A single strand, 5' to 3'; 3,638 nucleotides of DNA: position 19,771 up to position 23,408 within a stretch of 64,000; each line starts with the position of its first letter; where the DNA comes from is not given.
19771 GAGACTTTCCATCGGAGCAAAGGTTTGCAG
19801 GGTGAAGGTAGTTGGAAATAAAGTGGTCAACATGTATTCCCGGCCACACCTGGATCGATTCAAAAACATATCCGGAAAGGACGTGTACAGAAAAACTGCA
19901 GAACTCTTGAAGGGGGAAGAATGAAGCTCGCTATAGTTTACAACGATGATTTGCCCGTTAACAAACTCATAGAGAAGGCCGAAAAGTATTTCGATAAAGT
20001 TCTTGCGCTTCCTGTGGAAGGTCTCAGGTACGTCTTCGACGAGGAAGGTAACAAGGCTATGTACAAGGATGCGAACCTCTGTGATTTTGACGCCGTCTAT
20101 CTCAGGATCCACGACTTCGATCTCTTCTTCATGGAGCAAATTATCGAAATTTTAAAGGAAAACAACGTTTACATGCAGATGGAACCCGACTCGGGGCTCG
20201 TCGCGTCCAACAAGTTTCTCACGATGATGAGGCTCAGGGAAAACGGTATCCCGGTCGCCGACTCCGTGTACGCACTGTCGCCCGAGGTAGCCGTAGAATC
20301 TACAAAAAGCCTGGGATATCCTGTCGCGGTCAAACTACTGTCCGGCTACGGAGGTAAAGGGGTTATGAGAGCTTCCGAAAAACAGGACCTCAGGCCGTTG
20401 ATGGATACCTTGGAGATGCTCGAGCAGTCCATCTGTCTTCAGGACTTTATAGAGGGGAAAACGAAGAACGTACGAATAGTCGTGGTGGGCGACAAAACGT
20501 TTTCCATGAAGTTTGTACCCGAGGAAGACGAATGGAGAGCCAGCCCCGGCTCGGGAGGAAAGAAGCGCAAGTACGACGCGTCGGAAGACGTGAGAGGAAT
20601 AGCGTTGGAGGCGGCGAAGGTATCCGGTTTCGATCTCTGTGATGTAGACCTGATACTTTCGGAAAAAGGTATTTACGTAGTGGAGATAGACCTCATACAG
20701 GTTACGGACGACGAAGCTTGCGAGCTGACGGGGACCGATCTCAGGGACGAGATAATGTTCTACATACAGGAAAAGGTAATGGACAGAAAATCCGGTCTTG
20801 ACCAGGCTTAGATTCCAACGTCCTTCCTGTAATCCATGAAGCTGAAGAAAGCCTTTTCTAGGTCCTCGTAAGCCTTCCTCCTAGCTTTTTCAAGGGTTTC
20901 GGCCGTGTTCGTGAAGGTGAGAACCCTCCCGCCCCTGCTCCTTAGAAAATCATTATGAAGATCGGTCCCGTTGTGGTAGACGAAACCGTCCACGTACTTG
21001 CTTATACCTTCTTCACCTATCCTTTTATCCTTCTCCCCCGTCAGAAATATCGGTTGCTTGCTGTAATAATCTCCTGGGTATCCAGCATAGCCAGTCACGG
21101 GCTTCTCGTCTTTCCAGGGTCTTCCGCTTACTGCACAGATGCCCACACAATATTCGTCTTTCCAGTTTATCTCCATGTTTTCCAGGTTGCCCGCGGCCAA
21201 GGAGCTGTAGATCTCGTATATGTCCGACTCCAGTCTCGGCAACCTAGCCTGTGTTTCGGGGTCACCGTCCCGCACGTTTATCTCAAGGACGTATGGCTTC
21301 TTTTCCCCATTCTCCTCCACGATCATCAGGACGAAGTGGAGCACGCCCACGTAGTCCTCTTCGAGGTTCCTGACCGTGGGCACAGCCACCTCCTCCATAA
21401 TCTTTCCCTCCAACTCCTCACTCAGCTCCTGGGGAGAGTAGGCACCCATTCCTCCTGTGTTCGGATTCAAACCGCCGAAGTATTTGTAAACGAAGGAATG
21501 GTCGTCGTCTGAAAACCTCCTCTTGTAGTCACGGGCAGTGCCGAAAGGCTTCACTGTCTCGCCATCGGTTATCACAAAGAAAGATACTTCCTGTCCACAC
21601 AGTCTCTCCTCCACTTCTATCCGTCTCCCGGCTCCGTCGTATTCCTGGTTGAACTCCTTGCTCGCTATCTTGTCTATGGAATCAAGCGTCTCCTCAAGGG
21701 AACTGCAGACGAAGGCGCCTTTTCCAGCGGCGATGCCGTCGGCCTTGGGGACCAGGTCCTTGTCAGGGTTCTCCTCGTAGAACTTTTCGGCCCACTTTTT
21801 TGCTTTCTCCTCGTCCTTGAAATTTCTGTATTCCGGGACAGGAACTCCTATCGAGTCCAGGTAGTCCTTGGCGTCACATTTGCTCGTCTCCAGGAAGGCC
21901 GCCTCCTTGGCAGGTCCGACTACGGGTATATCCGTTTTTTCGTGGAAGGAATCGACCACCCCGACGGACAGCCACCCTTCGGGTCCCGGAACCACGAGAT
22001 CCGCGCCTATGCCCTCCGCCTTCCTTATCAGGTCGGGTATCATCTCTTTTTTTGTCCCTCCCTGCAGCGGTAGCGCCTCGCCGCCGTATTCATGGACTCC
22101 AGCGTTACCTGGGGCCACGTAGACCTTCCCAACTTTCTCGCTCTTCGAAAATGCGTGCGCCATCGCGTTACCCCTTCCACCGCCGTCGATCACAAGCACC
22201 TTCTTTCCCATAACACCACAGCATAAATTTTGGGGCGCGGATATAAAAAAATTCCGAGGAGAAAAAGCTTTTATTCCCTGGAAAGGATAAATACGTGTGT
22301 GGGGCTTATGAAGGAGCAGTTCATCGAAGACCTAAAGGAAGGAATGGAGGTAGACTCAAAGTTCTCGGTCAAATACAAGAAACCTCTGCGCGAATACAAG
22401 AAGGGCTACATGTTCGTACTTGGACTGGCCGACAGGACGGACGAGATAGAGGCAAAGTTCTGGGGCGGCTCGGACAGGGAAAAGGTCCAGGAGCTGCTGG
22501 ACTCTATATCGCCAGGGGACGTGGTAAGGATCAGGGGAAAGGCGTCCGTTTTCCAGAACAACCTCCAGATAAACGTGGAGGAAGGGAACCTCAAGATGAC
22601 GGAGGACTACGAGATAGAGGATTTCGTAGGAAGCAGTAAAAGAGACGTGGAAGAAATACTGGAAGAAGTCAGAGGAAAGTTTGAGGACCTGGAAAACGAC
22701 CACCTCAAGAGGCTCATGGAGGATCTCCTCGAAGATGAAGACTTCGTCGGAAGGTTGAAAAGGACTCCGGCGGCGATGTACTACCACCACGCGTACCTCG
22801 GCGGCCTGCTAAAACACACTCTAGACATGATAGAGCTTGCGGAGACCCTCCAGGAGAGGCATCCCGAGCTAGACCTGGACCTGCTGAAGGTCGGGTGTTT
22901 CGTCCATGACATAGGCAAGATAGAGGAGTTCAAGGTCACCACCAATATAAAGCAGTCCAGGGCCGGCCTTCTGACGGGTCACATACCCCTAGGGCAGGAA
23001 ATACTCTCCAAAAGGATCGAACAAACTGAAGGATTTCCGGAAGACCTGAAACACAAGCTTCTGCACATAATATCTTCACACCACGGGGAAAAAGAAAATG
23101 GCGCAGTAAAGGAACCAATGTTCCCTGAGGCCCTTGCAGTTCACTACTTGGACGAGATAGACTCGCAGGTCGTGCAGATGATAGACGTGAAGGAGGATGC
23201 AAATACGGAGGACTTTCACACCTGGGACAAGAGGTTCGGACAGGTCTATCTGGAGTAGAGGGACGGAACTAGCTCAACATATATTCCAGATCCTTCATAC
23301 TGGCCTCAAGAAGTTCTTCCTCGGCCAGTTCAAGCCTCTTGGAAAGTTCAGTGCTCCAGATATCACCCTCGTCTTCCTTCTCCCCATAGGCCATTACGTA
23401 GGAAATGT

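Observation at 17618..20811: Operon: MscS-like channel with a dead C39-like tail plus a degenerate and an intact RimK-type ATP-grasp ligase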

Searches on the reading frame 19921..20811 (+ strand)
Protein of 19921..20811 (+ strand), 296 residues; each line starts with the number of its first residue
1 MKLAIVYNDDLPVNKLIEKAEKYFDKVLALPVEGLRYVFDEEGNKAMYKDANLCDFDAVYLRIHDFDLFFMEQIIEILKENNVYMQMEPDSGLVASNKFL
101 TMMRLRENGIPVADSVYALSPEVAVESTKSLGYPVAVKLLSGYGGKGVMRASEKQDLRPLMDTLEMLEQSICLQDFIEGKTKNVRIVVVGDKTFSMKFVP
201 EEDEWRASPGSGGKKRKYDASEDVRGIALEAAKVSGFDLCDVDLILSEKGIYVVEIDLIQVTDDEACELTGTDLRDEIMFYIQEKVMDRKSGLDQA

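Call 3: search_protein_families(library=pfam, proteins=[window:19921-20811:+], max_evalue=1)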
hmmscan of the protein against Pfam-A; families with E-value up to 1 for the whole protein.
window:19921-20811:+ (296 aa): 9 families
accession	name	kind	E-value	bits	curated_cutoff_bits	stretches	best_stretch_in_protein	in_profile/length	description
PF08443.16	RimK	-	3e-24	86.1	21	1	95-279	1-185/188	RimK-like ATP-grasp domain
PF02955.21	GSH-S_ATP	-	2.1e-08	34.2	23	1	135-260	34-153/175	Prokaryotic glutathione synthetase, ATP-grasp domain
PF02655.19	ATP-grasp_3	-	2.4e-08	34.7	23.2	1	95-256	1-153/160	ATP-grasp domain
PF02786.22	CPSase_L_D2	-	5.2e-06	26.6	19.8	1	104-193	8-104/211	Carbamoyl-phosphate synthase L chain, ATP binding domain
PF02222.28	ATP-grasp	-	2.5e-05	24.4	27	1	105-199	3-97/179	ATP-grasp domain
PF13549.11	ATP-grasp_5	-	0.00031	20.6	27.6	1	105-141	19-55/221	ATP-grasp domain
PF07478.18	Dala_Dala_lig_C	-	0.0028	17.6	24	1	122-196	26-98/204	D-ala D-ala ligase C-terminus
PF18030.7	Rimk_N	-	0.011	16.4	26.4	1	1-89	1-91/94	RimK PreATP-grasp domain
PF02750.19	Synapsin_C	-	0.063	13.2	22.5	1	132-255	50-173/203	Synapsin, ATP binding domain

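Call 4: search_protein_families(library=ncbifam, proteins=[window:19921-20811:+], max_evalue=1)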
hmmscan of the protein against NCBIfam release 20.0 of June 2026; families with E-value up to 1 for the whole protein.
window:19921-20811:+ (296 aa): 43 families (the best 25 are shown)
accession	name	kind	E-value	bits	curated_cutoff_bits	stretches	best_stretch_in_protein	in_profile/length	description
TIGR00768.1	rimK_fam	subfamily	3.7e-35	121.6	143.4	1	2-281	1-275/276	RimK family alpha-L-glutamate ligase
NF040720.1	MptN_Meth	equivalog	7.7e-27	94.1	350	1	3-257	2-266/291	tetrahydromethanopterin:alpha-L-glutamate ligase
TIGR02144.1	LysX_arch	equivalog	9.3e-26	90.6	275.6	1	94-284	84-277/281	lysine biosynthesis protein LysX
NF007764.0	PRK10446.1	equivalog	1.7e-18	66.9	331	1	41-288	43-292/300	30S ribosomal protein S6--L-glutamate ligase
TIGR04356.1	grasp_GAK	hypoth_equivalog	1e-12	47.8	300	1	36-256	34-258/287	GAK system ATP-grasp enzyme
TIGR02068.2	cya_phycin_syn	equivalog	2.1e-11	42.6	850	1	94-194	210-309/862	cyanophycin synthetase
NF010623.0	PRK14016.1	subfamily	4.1e-11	41.8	877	1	94-192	211-308/871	cyanophycin synthetase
TIGR04443.1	F420_CofF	equivalog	3.1e-10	39.5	300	1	70-257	65-255/283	coenzyme gamma-F420-2:alpha-L-glutamate ligase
NF003573.0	PRK05246.1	equivalog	2.2e-09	36.6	272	1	48-260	72-276/316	glutathione synthase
NF009402.0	PRK12767.1-1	equivalog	3e-08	32.8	218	1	77-184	95-200/329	carbamoyl phosphate synthase-like protein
NF009110.0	PRK12458.1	subfamily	2.8e-07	29.8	408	1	52-228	82-273/349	glutathione synthetase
NF004680.0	PRK06019.1-6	equivalog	3e-06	26.2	327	1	73-164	92-184/405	5-(carboxyamino)imidazole ribonucleotide synthase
TIGR01161.1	purK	equivalog_domain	3.1e-06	26.7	318.4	1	73-200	74-200/362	5-(carboxyamino)imidazole ribonucleotide synthase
TIGR01380.1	glut_syn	equivalog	4.7e-06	25.8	299.05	1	135-258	156-273/312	glutathione synthase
NF004679.0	PRK06019.1-5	equivalog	6.7e-06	25.2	326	1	78-200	81-202/376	5-(carboxyamino)imidazole ribonucleotide synthase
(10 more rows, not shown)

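Call 6: search_solved_structures(query=window:19921-20811:+, max_evalue=0.001, show_alignments=2)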
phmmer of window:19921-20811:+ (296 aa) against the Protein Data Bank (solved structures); distinct sequences matched with E-value up to 0.001: 12.
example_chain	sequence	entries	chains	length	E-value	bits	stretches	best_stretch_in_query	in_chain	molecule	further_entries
3vpd_A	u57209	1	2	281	1.3e-14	57.3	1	95-284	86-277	Ribosomal protein S6 modification protein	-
5zct_A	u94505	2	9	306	1.4e-14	57.2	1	44-283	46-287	Ribosomal protein S6--L-glutamate ligase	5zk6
4iwx_A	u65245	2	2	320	1.7e-14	57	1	45-283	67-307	Ribosomal protein S6 modification protein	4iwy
7qyr_A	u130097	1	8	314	1.8e-14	56.9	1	46-283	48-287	Probable alpha-L-glutamate ligase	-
7qys_A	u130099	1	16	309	5.8e-14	55.2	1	47-282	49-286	Probable alpha-L-glutamate ligase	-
3vpb_A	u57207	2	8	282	1e-12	51.1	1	83-263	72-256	Putative acetylornithine deacetylase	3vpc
1uc8_A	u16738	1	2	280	2e-12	50.1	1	95-281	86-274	lysine biosynthesis enzyme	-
1uc9_A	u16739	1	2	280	3e-12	49.6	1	95-281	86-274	lysine biosynthesis enzyme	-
5k2m_A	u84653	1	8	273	5.3e-10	42.2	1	95-284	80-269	RimK-related lysine biosynthesis protein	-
9eb7_A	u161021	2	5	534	3e-05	26.6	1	89-277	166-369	Biotin carboxylase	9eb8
3ouu_A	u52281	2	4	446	0.00036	23.1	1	71-201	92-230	Biotin carboxylase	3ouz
3vot_A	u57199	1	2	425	0.0008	22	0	97-189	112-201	L-amino acid ligase, BL00235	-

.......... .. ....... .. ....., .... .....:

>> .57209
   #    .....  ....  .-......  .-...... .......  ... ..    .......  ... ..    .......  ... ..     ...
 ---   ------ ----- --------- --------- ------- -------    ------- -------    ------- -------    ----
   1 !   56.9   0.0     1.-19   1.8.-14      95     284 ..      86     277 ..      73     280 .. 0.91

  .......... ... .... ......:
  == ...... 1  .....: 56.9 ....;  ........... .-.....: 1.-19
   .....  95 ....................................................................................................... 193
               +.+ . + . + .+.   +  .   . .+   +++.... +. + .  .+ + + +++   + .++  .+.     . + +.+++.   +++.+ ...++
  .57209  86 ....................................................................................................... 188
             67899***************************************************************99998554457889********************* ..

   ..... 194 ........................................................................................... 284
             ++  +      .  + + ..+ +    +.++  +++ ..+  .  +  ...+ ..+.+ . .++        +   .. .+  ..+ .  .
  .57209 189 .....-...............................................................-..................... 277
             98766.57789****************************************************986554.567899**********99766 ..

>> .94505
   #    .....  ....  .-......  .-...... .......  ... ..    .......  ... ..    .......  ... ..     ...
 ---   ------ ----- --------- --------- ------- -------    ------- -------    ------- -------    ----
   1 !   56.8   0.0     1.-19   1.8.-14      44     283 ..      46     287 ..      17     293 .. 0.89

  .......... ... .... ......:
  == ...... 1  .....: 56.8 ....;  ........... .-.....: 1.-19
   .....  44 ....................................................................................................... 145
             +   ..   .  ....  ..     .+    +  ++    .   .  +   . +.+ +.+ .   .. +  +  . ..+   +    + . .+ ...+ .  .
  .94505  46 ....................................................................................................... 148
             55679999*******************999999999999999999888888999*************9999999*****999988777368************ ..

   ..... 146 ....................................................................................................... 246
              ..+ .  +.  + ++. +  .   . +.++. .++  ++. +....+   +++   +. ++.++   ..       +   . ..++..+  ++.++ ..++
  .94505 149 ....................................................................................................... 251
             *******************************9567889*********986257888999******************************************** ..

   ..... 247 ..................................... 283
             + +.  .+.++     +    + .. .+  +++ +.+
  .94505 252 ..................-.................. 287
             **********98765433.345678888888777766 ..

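Call 66: search_protein_families(library=padloc, proteins=[window:19921-20811:+], max_evalue=0.01)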
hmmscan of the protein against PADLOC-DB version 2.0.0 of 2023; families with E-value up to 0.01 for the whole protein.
window:19921-20811:+ (296 aa): 0 families

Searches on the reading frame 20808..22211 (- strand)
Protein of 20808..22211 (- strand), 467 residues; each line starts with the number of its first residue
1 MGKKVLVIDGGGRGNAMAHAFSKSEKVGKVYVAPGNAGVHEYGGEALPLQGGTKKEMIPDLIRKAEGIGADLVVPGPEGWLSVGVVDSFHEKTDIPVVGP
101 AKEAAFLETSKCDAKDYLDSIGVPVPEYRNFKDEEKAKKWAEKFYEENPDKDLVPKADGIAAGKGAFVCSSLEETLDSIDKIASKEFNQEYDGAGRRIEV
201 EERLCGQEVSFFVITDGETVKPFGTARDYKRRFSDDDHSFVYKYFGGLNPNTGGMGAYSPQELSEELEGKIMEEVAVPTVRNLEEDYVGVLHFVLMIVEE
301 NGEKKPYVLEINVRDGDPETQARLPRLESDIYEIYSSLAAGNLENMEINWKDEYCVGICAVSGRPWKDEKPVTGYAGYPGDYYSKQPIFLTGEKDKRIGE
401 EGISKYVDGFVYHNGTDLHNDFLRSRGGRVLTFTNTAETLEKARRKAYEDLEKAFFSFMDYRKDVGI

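Call 3: search_protein_families(library=pfam, proteins=[window:20808-22211:-], max_evalue=1)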
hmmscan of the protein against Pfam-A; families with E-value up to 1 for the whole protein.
window:20808-22211:- (467 aa): 6 families
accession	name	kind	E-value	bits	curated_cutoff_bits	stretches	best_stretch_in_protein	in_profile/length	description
PF01071.24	GARS_A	-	1.1e-47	162.8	27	1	109-320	1-194/194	Phosphoribosylglycinamide synthetase, ATP-grasp (A) domain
PF02844.21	GARS_N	-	1.1e-22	81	29.5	1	4-108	2-100/100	Phosphoribosylglycinamide synthetase, N domain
PF02843.22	GARS_C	-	1.1e-15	58.2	34.8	1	376-466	9-90/92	Phosphoribosylglycinamide synthetase, C domain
PF02655.19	ATP-grasp_3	-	0.00054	20.5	23.2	1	111-314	4-156/160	ATP-grasp domain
PF02222.28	ATP-grasp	-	0.24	11.5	27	1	118-182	3-63/179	ATP-grasp domain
PF17573.8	GA-like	-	0.47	10.8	25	0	102-124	3-25/50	GA-like domain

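Call 4: search_protein_families(library=ncbifam, proteins=[window:20808-22211:-], max_evalue=1)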
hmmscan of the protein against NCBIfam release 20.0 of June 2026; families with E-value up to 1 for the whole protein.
window:20808-22211:- (467 aa): 18 families
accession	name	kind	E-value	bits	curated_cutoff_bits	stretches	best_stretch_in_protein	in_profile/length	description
TIGR00877.1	purD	equivalog_domain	4.9e-116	388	288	1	4-466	2-420/425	phosphoribosylamine--glycine ligase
TIGR01205.1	D_ala_D_alaTIGR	subfamily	2.6e-05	23.4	245.65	1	84-312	80-284/318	D-alanine--D-alanine ligase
NF053643.1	Ddl_archaea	equivalog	2.6e-05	23.4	500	1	88-219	84-207/367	putative pseudomurein biosynthesis ATP-grasp protein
NF006406.0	PRK08654.1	equivalog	0.00017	20.3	739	1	60-188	65-193/499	acetyl-CoA carboxylase biotin carboxylase subunit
NF006286.0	PRK08462.1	equivalog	0.0024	16.8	740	1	58-144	65-153/445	acetyl-CoA carboxylase biotin carboxylase subunit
NF002378.0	PRK01372.1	subfamily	0.0026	16.5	243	1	84-315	74-271/305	D-alanine--D-alanine ligase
NF004679.0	PRK06019.1-5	equivalog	0.0095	14.8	326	1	97-183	86-169/376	5-(carboxyamino)imidazole ribonucleotide synthase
NF002527.0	PRK01966.1-3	equivalog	0.011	14.9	310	1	84-142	92-150/332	D-alanine--D-alanine ligase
NF009780.0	PRK13278.1-5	equivalog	0.012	14.6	556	1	147-209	147-207/361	formate--phosphoribosylaminoimidazolecarboxamide ligase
NF002688.0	PRK02471.1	equivalog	0.013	13.8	425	1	110-216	489-585/756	bifunctional glutamate--cysteine ligase GshA/glutathione synthetase GshB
NF004680.0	PRK06019.1-6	equivalog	0.015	14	327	1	98-184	104-186/405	5-(carboxyamino)imidazole ribonucleotide synthase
TIGR00514.1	accC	equivalog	0.025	13.4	626.5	1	57-180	62-182/449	acetyl-CoA carboxylase biotin carboxylase subunit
NF006367.0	PRK08591.1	subfamily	0.027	13.2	597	1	58-192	63-193/451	acetyl-CoA carboxylase biotin carboxylase subunit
TIGR03909.1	pyrrolys_PylC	equivalog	0.057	12.1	248.3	1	70-129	62-120/374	3-methylornithine--L-lysine ligase PylC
NF009783.0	PRK13278.2-4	equivalog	0.099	11.5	590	1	147-213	142-208/356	formate--phosphoribosylaminoimidazolecarboxamide ligase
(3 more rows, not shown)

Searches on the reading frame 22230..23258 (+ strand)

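Call 3: search_protein_families(library=pfam, proteins=[window:22230-23258:+], max_evalue=1)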
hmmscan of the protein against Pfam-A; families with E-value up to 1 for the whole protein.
window:22230-23258:+ (342 aa): 4 families
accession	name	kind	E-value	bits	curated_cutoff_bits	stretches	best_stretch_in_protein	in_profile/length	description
PF01966.28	HD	-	2.5e-13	50.8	22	1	194-311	2-114/116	HD domain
PF01336.31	tRNA_anti-codon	-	2.4e-10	40.6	27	1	56-118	12-71/75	OB-fold nucleic acid binding domain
PF18019.7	Cas3_HD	-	5.4e-05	23.7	23.1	1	203-305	42-149/207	Cas3, HD domain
PF07514.17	TraI_2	-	9.2e-05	22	23.9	1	154-206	29-79/324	Putative helicase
